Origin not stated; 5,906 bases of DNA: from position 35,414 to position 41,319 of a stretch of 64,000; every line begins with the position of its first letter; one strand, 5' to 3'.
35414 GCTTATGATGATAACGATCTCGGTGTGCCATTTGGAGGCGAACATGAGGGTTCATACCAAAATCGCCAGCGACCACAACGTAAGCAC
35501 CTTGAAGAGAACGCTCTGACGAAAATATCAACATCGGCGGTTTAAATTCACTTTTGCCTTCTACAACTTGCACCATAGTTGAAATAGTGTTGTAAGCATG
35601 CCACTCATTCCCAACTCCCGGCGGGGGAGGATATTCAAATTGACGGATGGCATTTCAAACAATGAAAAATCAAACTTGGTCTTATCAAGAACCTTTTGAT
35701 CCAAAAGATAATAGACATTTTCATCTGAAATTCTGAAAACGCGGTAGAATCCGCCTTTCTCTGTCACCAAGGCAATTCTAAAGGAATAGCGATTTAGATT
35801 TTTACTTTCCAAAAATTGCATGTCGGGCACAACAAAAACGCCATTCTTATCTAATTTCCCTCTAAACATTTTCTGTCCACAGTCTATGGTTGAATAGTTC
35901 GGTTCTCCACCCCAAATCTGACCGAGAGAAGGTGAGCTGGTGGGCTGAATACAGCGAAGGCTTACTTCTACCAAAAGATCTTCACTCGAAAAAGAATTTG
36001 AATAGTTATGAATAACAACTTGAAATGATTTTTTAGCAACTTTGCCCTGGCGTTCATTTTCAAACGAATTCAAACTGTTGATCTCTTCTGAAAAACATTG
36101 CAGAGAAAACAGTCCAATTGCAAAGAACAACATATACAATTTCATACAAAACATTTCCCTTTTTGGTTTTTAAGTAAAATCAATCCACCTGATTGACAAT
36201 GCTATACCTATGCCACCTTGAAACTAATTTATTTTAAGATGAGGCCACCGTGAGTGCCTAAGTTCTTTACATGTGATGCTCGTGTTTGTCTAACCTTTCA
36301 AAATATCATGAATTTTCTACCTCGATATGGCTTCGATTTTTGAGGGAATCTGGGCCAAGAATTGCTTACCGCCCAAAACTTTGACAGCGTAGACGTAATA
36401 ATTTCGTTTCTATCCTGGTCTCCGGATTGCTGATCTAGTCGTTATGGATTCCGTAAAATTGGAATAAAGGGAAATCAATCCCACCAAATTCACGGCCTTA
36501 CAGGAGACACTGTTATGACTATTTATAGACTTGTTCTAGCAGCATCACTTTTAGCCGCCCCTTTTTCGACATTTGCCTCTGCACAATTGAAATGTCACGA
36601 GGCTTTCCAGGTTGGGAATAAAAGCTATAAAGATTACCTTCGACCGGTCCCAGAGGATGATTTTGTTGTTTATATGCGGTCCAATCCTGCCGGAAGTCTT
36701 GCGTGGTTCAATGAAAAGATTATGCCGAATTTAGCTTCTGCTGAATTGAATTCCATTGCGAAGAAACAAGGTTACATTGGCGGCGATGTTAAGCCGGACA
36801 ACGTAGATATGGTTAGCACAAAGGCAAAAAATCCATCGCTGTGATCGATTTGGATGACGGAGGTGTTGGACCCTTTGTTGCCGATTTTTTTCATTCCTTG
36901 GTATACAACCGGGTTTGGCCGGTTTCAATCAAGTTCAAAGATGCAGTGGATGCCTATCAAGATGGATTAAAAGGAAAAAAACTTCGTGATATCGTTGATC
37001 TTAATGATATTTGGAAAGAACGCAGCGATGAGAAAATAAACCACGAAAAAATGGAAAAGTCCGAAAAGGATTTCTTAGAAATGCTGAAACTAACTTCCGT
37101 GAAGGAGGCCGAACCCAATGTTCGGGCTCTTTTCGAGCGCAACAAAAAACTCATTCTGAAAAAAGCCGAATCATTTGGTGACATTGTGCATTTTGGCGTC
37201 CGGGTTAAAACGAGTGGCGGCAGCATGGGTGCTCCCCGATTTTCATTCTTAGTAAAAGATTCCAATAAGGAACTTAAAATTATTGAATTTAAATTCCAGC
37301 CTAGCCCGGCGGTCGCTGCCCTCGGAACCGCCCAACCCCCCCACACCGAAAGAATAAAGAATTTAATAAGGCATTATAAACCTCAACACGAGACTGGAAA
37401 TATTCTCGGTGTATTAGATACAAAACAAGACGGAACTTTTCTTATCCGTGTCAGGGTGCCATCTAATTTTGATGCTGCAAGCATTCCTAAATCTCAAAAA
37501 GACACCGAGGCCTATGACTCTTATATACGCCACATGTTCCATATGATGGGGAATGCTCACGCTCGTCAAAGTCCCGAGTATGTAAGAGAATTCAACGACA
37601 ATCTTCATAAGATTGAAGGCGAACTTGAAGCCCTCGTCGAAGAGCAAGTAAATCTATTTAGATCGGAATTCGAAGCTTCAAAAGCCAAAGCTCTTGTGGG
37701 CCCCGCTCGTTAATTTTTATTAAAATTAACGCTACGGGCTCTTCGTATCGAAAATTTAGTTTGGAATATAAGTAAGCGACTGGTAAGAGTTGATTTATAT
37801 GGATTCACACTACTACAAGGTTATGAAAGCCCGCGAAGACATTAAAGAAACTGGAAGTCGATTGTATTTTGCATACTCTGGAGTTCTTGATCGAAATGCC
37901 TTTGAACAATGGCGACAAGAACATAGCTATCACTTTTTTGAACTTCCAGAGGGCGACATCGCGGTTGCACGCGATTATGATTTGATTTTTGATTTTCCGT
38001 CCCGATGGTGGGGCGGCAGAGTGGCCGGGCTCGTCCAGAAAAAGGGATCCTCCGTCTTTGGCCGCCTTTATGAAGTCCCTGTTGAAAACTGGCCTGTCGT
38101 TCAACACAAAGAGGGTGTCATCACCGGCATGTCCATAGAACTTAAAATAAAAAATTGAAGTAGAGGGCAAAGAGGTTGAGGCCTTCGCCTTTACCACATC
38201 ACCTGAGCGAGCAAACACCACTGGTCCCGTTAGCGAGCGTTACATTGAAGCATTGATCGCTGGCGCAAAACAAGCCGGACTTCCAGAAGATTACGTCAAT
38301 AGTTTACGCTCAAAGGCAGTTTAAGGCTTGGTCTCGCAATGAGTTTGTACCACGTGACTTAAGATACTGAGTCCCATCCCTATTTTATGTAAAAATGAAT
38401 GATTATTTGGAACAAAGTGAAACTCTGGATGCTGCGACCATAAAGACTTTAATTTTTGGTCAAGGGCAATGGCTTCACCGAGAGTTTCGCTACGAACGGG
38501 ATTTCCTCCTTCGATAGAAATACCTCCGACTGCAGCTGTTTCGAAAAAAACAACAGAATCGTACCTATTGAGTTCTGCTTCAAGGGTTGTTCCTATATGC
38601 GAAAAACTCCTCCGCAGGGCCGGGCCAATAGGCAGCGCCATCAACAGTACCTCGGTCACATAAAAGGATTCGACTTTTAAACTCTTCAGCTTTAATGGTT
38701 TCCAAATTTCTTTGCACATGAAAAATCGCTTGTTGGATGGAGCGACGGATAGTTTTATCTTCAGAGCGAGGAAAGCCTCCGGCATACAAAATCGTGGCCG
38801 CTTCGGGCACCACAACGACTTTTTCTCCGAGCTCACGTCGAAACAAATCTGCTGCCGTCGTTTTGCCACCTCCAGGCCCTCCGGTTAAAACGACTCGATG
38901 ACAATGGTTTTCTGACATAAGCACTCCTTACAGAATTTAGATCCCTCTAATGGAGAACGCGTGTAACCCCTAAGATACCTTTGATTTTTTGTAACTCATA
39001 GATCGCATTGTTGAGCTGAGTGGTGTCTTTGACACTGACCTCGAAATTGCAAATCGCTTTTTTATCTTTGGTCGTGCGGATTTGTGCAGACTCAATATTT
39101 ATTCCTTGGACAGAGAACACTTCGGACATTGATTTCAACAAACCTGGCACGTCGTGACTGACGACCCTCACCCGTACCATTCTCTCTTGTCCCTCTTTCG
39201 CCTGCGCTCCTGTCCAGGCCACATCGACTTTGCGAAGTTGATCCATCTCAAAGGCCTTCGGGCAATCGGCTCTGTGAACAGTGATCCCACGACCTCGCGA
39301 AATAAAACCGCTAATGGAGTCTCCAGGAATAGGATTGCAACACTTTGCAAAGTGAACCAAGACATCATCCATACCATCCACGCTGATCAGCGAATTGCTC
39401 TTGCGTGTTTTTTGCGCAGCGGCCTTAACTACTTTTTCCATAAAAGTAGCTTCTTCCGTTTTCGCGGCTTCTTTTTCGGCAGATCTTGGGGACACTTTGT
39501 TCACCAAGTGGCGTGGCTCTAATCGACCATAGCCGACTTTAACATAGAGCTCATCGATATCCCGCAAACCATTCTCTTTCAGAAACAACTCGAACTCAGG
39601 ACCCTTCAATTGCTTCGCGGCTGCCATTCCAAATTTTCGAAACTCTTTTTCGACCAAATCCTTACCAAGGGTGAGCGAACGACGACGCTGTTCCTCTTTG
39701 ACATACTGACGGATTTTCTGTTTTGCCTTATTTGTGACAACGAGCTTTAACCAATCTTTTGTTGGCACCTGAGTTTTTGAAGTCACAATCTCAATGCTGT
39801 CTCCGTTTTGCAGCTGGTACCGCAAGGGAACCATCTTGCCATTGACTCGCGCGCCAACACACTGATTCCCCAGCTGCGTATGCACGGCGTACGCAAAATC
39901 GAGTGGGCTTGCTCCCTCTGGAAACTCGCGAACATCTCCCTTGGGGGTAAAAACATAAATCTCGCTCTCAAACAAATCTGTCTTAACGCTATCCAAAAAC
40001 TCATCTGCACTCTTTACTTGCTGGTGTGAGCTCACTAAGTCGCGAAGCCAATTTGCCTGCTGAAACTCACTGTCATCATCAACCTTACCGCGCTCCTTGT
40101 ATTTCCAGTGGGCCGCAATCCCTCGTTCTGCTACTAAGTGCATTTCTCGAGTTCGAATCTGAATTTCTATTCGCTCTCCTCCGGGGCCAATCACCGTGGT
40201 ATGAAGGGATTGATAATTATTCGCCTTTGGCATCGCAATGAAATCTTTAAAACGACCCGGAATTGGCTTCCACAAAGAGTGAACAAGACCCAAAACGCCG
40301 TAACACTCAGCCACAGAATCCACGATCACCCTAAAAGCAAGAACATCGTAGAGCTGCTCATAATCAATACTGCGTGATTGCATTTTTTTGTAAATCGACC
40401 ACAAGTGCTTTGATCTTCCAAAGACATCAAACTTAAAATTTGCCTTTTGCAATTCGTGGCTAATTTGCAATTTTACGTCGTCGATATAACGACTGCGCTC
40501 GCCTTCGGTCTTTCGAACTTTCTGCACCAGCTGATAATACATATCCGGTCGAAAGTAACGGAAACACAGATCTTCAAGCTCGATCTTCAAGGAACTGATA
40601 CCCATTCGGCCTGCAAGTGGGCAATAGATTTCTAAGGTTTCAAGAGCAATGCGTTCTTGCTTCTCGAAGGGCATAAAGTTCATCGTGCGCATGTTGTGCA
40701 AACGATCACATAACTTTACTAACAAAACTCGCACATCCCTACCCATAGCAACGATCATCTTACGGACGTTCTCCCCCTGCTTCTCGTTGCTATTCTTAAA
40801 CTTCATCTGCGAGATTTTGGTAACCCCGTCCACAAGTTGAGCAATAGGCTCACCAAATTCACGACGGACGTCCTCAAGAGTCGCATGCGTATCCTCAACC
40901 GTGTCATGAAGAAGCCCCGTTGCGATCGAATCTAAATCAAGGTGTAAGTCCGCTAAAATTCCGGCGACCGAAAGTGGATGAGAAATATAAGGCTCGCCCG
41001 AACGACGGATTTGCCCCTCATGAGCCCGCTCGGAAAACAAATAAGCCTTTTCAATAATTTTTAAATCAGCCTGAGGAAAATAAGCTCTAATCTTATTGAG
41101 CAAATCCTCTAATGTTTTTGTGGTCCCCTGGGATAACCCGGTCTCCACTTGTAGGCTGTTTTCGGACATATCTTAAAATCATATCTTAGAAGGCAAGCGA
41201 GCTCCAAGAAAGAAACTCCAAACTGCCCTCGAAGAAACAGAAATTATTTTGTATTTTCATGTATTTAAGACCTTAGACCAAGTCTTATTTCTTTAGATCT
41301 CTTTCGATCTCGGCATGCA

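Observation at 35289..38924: Four consecutive genes in 3.6 kb all carry homopolymer frameshifts: local gene decay or a low-quality assembly patch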

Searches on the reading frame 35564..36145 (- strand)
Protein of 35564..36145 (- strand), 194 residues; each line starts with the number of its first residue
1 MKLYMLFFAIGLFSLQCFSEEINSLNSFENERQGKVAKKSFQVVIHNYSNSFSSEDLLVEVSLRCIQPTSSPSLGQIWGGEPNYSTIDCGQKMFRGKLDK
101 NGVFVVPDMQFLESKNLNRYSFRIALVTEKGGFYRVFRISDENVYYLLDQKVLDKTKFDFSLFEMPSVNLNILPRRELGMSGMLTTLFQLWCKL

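Call 28: list_cluster_members(proteins=[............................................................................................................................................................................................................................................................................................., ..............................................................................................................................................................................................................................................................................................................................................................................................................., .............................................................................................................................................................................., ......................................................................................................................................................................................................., window:35564-36145:-, window:35292-35576:-, window:36515-36841:+, window:36841-37710:+, window:37799-38155:+, window:38583-38918:-])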
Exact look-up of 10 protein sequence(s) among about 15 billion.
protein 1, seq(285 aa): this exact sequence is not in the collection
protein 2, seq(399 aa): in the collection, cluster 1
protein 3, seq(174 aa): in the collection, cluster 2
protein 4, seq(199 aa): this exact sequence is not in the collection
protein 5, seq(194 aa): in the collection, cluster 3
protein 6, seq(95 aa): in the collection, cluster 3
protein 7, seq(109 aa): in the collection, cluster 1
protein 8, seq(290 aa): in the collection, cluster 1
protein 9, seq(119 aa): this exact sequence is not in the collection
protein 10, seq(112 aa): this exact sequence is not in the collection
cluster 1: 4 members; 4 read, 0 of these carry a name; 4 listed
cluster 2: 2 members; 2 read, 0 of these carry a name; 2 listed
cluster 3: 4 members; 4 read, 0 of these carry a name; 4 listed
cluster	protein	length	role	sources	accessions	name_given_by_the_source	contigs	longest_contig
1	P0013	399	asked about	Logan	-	-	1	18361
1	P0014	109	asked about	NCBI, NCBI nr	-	-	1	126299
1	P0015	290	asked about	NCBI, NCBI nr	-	-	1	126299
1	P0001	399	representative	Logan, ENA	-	-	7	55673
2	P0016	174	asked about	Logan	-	-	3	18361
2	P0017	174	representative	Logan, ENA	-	-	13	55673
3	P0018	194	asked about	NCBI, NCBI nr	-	-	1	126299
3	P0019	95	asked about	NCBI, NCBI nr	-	-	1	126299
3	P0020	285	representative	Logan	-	-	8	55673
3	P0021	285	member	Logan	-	-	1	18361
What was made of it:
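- Restoring a single base in G2 and in G3 reproduces proteins that exist exactly in other assemblies, P0013 and P0016 (call 28).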

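Call 29: find_encoding_contigs(protein=P0013, flank=10000, max_places=10)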
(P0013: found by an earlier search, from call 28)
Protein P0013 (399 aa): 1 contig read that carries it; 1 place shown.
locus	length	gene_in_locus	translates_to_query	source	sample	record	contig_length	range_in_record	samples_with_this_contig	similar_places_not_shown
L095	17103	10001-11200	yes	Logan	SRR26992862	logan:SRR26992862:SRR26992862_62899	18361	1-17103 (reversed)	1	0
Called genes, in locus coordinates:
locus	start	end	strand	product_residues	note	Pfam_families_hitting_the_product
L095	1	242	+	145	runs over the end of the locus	PF07963:N_methyl (weak), PF08334:T2SSG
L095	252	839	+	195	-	PF07963:N_methyl (weak)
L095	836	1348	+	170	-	PF07963:N_methyl (weak)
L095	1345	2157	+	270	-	PF07963:N_methyl, PF11612:T2SSJ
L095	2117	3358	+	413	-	PF21687:T2SSK_1st (weak), PF03934:T2SSK (weak)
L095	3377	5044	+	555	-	PF11104:PilM_2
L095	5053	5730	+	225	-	-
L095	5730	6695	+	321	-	PF28042:T2SS_GspN_synerg (weak)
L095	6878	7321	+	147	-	PF00436:SSB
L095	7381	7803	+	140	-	-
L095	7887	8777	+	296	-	-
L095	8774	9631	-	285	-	-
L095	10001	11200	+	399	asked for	-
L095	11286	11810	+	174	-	PF13772:AIG2_2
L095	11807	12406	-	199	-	PF13521:AAA_28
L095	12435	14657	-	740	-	PF13328:HD_4, PF01966:HD, PF04607:RelA_SpoT, PF02824:TGS, PF19296:RelA_AH, PF28438:RelA_RIS, PF01842:ACT (weak), PF13291:ACT_4, +1 more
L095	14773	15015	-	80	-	PF01192:RNA_pol_Rpb6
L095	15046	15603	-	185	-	PF00625:Guanylate_kin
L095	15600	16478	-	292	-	PF03755:YicC-like_N, PF08340:YicC-like_C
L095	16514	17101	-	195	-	?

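Call 33: find_encoding_contigs(protein=P0016, flank=10000, max_places=10)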
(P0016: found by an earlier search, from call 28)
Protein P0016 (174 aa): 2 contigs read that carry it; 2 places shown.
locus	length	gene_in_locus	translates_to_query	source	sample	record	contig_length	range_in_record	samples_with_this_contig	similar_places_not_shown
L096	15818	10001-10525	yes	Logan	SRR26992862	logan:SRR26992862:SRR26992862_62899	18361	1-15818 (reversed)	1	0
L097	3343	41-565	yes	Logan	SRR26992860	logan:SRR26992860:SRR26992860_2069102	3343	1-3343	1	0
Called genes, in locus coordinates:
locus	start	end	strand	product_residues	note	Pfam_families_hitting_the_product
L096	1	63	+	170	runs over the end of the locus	PF07963:N_methyl (weak)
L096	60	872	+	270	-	PF07963:N_methyl, PF11612:T2SSJ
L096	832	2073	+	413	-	PF21687:T2SSK_1st (weak), PF03934:T2SSK (weak)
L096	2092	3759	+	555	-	PF11104:PilM_2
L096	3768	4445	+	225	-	-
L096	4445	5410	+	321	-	PF28042:T2SS_GspN_synerg (weak)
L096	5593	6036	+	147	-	PF00436:SSB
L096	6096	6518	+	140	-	-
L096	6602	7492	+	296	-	-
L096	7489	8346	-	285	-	-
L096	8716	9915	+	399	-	-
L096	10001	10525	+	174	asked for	PF13772:AIG2_2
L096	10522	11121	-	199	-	PF13521:AAA_28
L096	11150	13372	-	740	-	PF13328:HD_4, PF01966:HD, PF04607:RelA_SpoT, PF02824:TGS, PF19296:RelA_AH, PF28438:RelA_RIS, PF01842:ACT (weak), PF13291:ACT_4, +1 more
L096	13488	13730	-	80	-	PF01192:RNA_pol_Rpb6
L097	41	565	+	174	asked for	PF13772:AIG2_2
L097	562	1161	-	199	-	PF13521:AAA_28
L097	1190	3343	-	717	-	?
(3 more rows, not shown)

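Call 45: find_related_loci(query=P0013, collection=metagenome_contigs, flank=4000)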
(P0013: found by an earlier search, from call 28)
Query P0013 (399 aa) in metagenome_contigs; peptide patterns used: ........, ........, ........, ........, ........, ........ (x = any residue, [..] = any of these).
54 stretches matched a pattern, but none encodes a relative of the query by tblastn (E <= 1e-3).
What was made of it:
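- Tried and rejected: Nothing found (call 45).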

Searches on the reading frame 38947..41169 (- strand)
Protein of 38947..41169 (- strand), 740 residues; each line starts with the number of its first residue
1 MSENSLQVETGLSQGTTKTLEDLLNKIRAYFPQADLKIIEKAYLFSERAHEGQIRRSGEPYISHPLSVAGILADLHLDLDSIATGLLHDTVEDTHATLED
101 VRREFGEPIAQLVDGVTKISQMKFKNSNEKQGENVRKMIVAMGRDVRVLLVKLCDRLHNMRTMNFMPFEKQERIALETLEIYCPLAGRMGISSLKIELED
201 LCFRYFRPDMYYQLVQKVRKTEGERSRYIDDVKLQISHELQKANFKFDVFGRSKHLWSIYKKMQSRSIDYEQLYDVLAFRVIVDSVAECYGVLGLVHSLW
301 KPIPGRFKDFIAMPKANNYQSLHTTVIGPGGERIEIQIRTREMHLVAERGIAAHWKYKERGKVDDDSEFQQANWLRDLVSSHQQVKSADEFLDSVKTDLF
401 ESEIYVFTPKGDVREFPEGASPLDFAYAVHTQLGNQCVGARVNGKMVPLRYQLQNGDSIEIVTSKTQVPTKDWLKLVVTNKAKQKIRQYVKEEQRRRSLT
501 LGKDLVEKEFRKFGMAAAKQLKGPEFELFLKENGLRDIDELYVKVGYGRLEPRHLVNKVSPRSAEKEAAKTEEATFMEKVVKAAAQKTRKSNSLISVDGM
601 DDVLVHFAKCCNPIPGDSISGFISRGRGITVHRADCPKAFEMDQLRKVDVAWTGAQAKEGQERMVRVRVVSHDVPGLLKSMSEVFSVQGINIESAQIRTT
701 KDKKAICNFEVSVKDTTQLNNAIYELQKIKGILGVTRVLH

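Call 6: find_encoding_contigs(protein=window:38947-41169:-, flank=10000, max_places=10)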
Protein window:38947-41169:- (740 aa): no gene with exactly this product is on record in the collection.

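Call 8: find_related_loci(query=window:38947-41169:-, collection=genome_contigs, flank=10000)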
Query window:38947-41169:- (740 aa) in genome_contigs; peptide patterns used: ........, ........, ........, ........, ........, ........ (x = any residue, [..] = any of these).
598 stretches matched a pattern (row limit reached: there are more); 565 encode a relative of the query (tblastn E <= 1e-3); the best 80 are kept; 80 distinct loci.
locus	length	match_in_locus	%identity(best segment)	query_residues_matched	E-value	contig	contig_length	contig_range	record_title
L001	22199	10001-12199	90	8-740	0e+0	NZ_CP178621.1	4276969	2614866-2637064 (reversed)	Bdellovibrio sp. HCB337 chromosome, complete genome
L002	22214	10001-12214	89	1-740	0e+0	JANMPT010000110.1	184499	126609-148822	MAG: Bdellovibrionales bacterium isolate OTE_51_metabat_401 OTE_51_k141_3591639, whole genome shotgun sequence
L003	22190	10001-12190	89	11-740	0e+0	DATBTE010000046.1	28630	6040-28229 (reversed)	MAG TPA_asm: Pseudobdellovibrionaceae bacterium isolate SMAG_U4175 k141_210030, whole genome shotgun sequence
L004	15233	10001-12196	81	9-740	0e+0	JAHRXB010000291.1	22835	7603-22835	MAG: Bdellovibrio sp. isolate DR_7_2.37 k141_45091, whole genome shotgun sequence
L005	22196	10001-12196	80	9-740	0e+0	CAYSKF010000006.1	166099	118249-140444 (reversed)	MAG TPA_asm: uncultured Bdellovibrio sp. isolate SRP220891_co1_346 genome assembly, contig: NODE_91_length_166099_cov_16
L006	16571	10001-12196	80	9-740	0e+0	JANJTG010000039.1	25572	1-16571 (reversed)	MAG: Bdellovibrio sp. isolate RX1_metabat.bin.37 RX1_k141_600398, whole genome shotgun sequence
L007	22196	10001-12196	76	9-740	0e+0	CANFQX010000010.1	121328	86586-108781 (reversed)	MAG: Bdellovibrionaceae bacterium isolate Jr-16oct17-292 genome assembly, contig: Jr-16oct17-C304, whole genome shotgun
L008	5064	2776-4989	74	1-740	0e+0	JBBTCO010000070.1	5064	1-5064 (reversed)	MAG: Bdellovibrionota bacterium isolate H41-bin001_1 H41_bin001_1_000000000070, whole genome shotgun sequence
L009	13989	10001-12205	72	1-739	0e+0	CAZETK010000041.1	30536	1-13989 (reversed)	MAG TPA_asm: uncultured Pseudobdellovibrionaceae bacterium isolate SRP144015_co1_16 genome assembly, contig: NODE_774_le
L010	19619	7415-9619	71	1-739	0e+0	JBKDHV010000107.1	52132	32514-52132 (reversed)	MAG: Bdellovibrionales bacterium isolate samp_2117_concoct_690 samp_2117_1026146, whole genome shotgun sequence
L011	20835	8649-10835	72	12-738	0e+0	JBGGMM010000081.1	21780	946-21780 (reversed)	MAG: Pseudobdellovibrionaceae bacterium isolate bin.014 k141_1925546, whole genome shotgun sequence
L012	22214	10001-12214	69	1-740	0e+0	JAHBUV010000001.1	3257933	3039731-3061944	MAG: Bdellovibrionaceae bacterium isolate ACE_BDE1 BDE1_1, whole genome shotgun sequence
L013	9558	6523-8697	72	13-739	0e+0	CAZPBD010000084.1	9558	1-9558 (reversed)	MAG TPA_asm: uncultured Pseudobdellovibrionaceae bacterium isolate SRP302895_co1_280 genome assembly, contig: NODE_14444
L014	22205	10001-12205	70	18-738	0e+0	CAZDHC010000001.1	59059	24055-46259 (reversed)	MAG TPA_asm: uncultured Bdellovibrio sp. isolate SRP302895_co1_342 genome assembly, contig: NODE_917_length_59059_cov_6.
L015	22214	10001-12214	69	8-738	0e+0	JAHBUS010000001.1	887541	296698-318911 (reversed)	MAG: Bdellovibrionaceae bacterium isolate ACE_BDE3 BDE3_1, whole genome shotgun sequence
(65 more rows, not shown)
